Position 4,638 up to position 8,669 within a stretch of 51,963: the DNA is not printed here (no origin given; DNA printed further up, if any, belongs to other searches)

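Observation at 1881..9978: Sulfatase, giant propeller, orphan lipoprotein, mini-TM protein and MacB-type ABC pair: candidate undescribed envelope system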

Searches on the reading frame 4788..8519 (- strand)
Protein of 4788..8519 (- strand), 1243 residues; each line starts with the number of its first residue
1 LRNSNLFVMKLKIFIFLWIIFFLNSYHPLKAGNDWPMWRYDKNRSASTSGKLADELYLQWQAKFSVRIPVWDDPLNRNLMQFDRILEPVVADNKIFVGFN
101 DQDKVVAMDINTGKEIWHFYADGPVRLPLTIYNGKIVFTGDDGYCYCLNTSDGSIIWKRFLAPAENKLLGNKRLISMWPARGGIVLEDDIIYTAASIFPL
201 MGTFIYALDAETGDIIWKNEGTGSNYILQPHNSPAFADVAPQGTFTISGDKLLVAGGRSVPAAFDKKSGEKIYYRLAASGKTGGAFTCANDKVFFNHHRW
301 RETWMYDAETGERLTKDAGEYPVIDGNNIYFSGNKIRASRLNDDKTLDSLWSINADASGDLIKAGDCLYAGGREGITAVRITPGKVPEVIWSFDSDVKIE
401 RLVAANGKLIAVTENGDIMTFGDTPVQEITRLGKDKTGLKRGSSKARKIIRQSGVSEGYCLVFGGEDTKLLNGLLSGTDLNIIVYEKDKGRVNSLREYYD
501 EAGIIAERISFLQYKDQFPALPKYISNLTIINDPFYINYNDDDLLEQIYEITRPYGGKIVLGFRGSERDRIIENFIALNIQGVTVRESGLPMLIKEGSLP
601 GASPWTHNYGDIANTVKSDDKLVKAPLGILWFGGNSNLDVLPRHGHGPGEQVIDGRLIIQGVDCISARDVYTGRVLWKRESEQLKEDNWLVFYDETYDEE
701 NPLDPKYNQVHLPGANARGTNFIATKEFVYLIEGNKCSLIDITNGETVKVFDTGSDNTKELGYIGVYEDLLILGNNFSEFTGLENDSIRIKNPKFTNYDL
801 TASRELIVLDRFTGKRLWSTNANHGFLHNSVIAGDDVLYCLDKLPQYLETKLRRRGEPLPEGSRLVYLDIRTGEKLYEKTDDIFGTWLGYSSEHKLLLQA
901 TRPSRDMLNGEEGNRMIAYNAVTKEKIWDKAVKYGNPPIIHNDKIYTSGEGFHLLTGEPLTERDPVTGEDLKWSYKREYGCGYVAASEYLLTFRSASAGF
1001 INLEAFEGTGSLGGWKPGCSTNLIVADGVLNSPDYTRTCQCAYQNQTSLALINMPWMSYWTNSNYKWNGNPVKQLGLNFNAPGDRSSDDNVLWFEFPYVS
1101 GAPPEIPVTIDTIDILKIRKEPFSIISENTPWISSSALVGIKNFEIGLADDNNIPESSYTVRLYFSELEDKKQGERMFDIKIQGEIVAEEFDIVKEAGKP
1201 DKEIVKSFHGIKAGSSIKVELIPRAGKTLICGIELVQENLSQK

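Call 5: search_protein_families(library=pfam, proteins=[window:4788-8519:-], max_evalue=0.01)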
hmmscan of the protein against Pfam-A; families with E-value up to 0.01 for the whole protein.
window:4788-8519:- (1243 aa): 5 families
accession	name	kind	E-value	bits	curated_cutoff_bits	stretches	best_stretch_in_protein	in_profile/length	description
PF13360.13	PQQ_2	-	3.9e-29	102.4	27.6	3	70-166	16-105/233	Outer membrane protein assembly factor BamB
PF11721.14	Malectin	-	1.6e-11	44.9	23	1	1156-1203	74-120/163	Malectin domain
PF13570.13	Beta-prop_ACSF4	-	1.1e-07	32.1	133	1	92-159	61-129/329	Beta-alanine-activating enzyme, beta-propeller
PF01011.28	PQQ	-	1.1e-05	24.8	26.7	0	86-121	51-85/595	Glucose/ethanol/alcohol dehydrogenase, beta-propeller domain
PF12819.13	Malectin_like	-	0.00024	20.9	24.5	1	1153-1235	241-328/331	Malectin-like domain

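Call 6: search_protein_families(library=ncbifam, proteins=[window:4788-8519:-], max_evalue=0.01)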
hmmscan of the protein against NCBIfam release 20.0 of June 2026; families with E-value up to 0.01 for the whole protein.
window:4788-8519:- (1243 aa): 6 families
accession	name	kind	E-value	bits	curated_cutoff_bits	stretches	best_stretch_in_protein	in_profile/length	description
TIGR03300.1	assembly_YfgL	equivalog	2e-15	56.4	285.2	1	60-159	34-131/377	outer membrane protein assembly factor BamB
TIGR04528.1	acido_non_PQQ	subfamily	9.1e-11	41.2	650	1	99-221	63-181/493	acido-empty-quinoprotein group A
TIGR03075.1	PQQ_enz_alc_DH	subfamily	1.5e-10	40.4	480.05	1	87-159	64-146/530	PQQ-dependent dehydrogenase, methanol/ethanol family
NF008351.0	PRK11138.1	equivalog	1.9e-10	39.8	423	1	88-158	65-185/394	outer membrane protein assembly factor BamB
NF049877.1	GlucurArabfur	equivalog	0.00026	18.7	1800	1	1153-1239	1140-1232/1400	beta-d-glucuronidase/beta-L-arabinofuranosidase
TIGR03074.1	PQQ_membr_DH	subfamily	0.0093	13.8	832.65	0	88-121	209-241/783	membrane-bound PQQ-dependent dehydrogenase, glucose/quinate/shikimate family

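Call 48: find_homologous_proteins(query=window:4788-8519:-, max_evalue=1e-10)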
Query window:4788-8519:- (1243 aa): 1796 proteins with E <= 1e-10 among 8000 candidates; the best 120 are listed.
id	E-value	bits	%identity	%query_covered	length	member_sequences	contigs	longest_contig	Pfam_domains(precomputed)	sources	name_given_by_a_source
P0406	0.0e+0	2885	100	99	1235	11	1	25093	PF01011.29,PF13360.14,PF13570.14,PF11721.15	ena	-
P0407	0.0e+0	2433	83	98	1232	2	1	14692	PF01011.29,PF13360.14,PF12819.14,PF13570.14,PF11721.15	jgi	jgi:outer membrane protein assembly factor BamB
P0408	0.0e+0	2332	78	99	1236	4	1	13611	PF01011.29,PF13360.14,PF13570.14,PF11721.15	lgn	-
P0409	0.0e+0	2295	78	98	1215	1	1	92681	PF01011.29,PF13360.14,PF13570.14,PF11721.15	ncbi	-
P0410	0.0e+0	2165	72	99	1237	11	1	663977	PF01011.29,PF07774.20,PF13360.14,PF13570.14,PF11721.15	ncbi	ncbi:hypothetical protein MASR2M47_22530 [Draconibacterium sp.]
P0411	0.0e+0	2162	74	97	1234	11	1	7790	PF01011.29,PF13360.14,PF13570.14,PF11721.15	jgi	jgi:outer membrane protein assembly factor BamB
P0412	0.0e+0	2158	72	99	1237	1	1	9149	PF01011.29,PF13360.14,PF12819.14,PF13570.14,PF11721.15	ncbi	-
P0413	0.0e+0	2157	73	99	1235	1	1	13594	PF01011.29,PF13360.14,PF13570.14,PF11721.15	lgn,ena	-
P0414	0.0e+0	2155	73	97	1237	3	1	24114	PF01011.29,PF07774.20,PF13360.14,PF13570.14,PF11721.15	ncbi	-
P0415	0.0e+0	2154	73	99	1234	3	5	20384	PF01011.29,PF13360.14,PF12819.14,PF13570.14,PF11721.15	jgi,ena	jgi:outer membrane protein assembly factor BamB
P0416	0.0e+0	2150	72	99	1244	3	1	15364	PF01011.29,PF13360.14,PF12819.14,PF13570.14,PF11721.15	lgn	-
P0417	0.0e+0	2145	73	97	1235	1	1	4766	PF01011.29,PF13360.14,PF13570.14,PF11721.15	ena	-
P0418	0.0e+0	2127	73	97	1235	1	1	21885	PF01011.29,PF13360.14,PF13570.14,PF11721.15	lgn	-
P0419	0.0e+0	2123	73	97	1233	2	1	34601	PF01011.29,PF13360.14,PF12819.14,PF13570.14,PF11721.15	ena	-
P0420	0.0e+0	2105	70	99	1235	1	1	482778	PF01011.29,PF13360.14,PF12819.14,PF13570.14,PF11721.15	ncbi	-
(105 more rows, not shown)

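Call 60: predict_structure(alignment_id=A3)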
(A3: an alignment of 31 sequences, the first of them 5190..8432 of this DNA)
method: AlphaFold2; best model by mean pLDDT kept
length: 1081 residues; sequences in the alignment: 31
mean_pLDDT: 63.9   pTM: 0.54
mean pLDDT of the five models: 63.9, 63.5, 63.4, 61.1, 58.1
residues with pLDDT >= 90: 122; 70-90: 430; 50-70: 171; < 50: 358
segments of 3 or more residues with pLDDT < 50: 1-9, 42-51, 135-153, 168-173, 191-212, 249-253, 571-690, 726-728, 762-767, 874-883, 906-908, 935-937, 945-1058, 1065-1081
pLDDT, mean of each block of 10 residues (from residue 1): 36 68 88 75 42 65 86 86 91 77 85 83 91 51 38 67 66 67 84 36 32 65 67 76 62 59 69 75 80 85 91 86 91 91 93 86 92 88 88 90 73 81 85 89 90 89 90 83 81 74 87 84 80 85 84 80 77 34 27 24 24 25 29 33 30 30 31 28 30 58 70 58 60 74 81 56 47 81 84 82 81 76 67 85 89 71 76 45 64 84 59 59 77 54 42 25 38 35 27 22 23 26 27 40 45 38 43 32 27
secondary structure, 60 per line:
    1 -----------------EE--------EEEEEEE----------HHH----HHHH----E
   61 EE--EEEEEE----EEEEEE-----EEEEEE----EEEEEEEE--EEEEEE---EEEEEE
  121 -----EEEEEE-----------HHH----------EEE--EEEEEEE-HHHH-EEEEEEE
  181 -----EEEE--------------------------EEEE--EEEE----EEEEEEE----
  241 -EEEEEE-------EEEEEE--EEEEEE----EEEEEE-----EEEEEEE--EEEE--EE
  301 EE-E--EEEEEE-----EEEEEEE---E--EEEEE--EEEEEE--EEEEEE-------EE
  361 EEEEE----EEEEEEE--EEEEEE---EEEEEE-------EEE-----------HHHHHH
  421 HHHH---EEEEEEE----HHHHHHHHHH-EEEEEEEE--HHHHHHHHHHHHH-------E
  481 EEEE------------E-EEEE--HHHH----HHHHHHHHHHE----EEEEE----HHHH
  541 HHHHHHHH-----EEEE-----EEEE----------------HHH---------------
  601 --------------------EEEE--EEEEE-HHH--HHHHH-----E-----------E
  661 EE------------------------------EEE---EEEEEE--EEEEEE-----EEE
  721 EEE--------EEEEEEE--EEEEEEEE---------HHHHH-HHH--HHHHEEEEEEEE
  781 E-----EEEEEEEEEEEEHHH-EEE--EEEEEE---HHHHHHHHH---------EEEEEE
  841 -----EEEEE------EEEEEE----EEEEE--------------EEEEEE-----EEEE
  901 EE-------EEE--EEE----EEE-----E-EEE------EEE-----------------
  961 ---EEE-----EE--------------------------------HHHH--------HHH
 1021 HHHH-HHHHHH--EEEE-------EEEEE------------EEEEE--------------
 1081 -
elements in order (helices of 4 or more, strands of 3 or more residues): E28-34 H52-55 E60-62 E65-70 E75-80 E86-91 E96-103 E106-111 E115-120 E126-131 E156-158 E161-167 H169-172 E174-180 E186-189 E216-219 E222-225 E230-236 E242-247 E255-260 E263-268 E273-278 E284-290 E293-296 E299-302 E307-312 E318-324 E331-335 E338-343 E346-351 E359-365 E370-376 E379-384 E388-393 E401-403 H415-424 E428-434 H439-448 E450-457 H460-472 E480-484 E499-502 H505-508 H513-522 E528-532 H537-548 E554-557 E563-566 E621-624 E627-631 H638-642 E660-662 E693-695 E699-704 E707-712 E718-723 E732-738 E741-748 H758-762 H769-772 E773-781 E787-798 E803-805 E808-813 H817-825 E835-840 E846-850 E857-862 E867-871 E886-891 E897-902 E910-912 E915-917 E922-924 E932-934 E941-943 E964-966 H1006-1009 H1018-1024 H1026-1031 E1034-1037 E1045-1049 E1062-1066

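Call 63: search_solved_structures(query=A3, max_evalue=0.01)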
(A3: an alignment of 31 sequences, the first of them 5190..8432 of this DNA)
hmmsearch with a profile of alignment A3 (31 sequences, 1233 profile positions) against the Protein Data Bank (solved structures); distinct sequences matched with E-value up to 0.01: 51.
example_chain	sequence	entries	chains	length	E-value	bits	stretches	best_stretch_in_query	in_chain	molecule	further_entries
7cqy_A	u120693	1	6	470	1.7e-17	65.5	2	81-212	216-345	Tetrathionate hydrolase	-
6l8a_A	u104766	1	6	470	8e-17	63.2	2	80-212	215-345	Tetrathionate hydrolase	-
7awz_A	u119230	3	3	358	3.5e-16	61.1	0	91-143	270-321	Scone-E | SconeE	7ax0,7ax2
6tji_A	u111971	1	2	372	2.8e-14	54.8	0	77-147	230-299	Cake10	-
6tjh_A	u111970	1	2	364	2.9e-14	54.8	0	77-147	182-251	Cake9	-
6tjg_A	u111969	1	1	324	6.3e-13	50.3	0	77-147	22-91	Cake8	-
7awy_A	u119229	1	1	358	7.1e-13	50.2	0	96-146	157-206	Scone-R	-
7eq5_A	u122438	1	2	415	2.6e-10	41.7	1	100-147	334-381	Membrane associated protein kinase with beta-propeller domain, pyrrolo-quinoline quinone b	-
6tjf_A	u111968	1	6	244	8.2e-10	40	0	77-147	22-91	Cake6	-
7evf_AA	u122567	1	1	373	1e-09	39.7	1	100-147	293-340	PQQ_3 domain-containing protein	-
22vi_A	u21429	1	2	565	2.8e-09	38.3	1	83-209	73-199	Quinohemoprotein alcohol dehydrogenase ADH-IIG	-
8pra_A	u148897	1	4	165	2.9e-09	38.2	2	80-148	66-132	Cell surface protein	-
8prs_A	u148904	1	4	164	1.9e-08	35.5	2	80-148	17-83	nvBagel4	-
7wmd_A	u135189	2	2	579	3e-08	34.8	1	80-208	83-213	PQQ-dependent alcohol dehydrogenase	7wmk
6tje_A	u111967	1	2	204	4.4e-08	34.3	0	77-147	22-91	Cake5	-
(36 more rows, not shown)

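Call 64: fold_search(model_id=the predicted structure, library=pdb)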
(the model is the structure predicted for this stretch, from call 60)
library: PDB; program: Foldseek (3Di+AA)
matches with E <= 10: 1970; with E <= 0.001: 995
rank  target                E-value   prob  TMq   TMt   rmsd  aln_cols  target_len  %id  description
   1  9p1u_B                5.6e-19  1.00  0.25  0.70   5.5       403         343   18  beta-barrel assembly machine from Escherichia coli in an late state of LptD assembly (released 2026-03-11)
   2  3q7m                  2.3e-18  1.00  0.25  0.70   5.4       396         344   19  The crystal structure of BamB from the BAM complex in spacegroup I222 (released 2011-02-09)
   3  3p1l                  2.7e-18  1.00  0.25  0.67   5.1       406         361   17  Crystal structure of Escherichia coli BamB, a lipoprotein component of the beta-barrel assembly machinery complex, nativ (released 2010-12-22)
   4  9cnw_B                3.3e-18  1.00  0.25  0.69   6.2       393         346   18  CryoEM structure of the APO-BAM complex in DDM detergent (released 2024-12-25)
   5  3prw                  6.3e-18  1.00  0.25  0.69   7.7       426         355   17  Crystal structure of the lipoprotein BamB (released 2011-01-19)
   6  3q54                  1.1e-17  1.00  0.25  0.69   5.5       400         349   18  Crystal structure of Escherichia coli BamB (released 2012-05-09)
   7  4pk1                  1.2e-17  1.00  0.25  0.51   5.0       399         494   17  Structure of BamB fused to a BamA POTRA domain fragment (released 2014-12-10)
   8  9a3d_MODEL_1_A        1.2e-17  1.00  0.25  0.63   5.1       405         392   17  Model of E. coli BamB by in-cell photo-crosslinking MS and deep learning (released 2023-02-24)
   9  8orr                  1.8e-17  1.00  0.25  0.70   4.9       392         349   16  Outer membrane protein assembly factor BamB from Klebsiella pneumoniae (released 2024-04-24)
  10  4xga_A                2.5e-17  1.00  0.25  0.70   6.1       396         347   18  Crystal structure of BamB and BamA P3-5 complex from E.coli (released 2016-01-20)
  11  5ayw_B                3.0e-17  1.00  0.25  0.70   5.8       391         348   18  Structure of a membrane complex (released 2016-02-24)
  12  2yh3                  3.5e-17  1.00  0.25  0.68   5.5       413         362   17  The structure of BamB from E. coli (released 2011-05-25)
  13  9cnz_B                4.2e-17  1.00  0.25  0.68   6.1       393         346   19  Structure of BAM complexed with PTB2 ligand in detergent (released 2024-12-25)
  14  3q7o                  4.4e-17  1.00  0.25  0.64   5.8       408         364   17  The crystal structure of BamB from the BAM complex in spacegroup P213 (released 2011-02-09)
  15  9mgf_B                6.0e-17  1.00  0.25  0.66   9.0       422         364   18  beta-barrel assembly machine from Escherichia coli in a middle state of substrate assembly (released 2025-12-17)
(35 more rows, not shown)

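Call 86: search_protein_families(library=padloc, proteins=[window:4788-8519:-], max_evalue=0.001)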
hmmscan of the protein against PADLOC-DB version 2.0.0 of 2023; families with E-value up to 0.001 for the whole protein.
window:4788-8519:- (1243 aa): 0 families
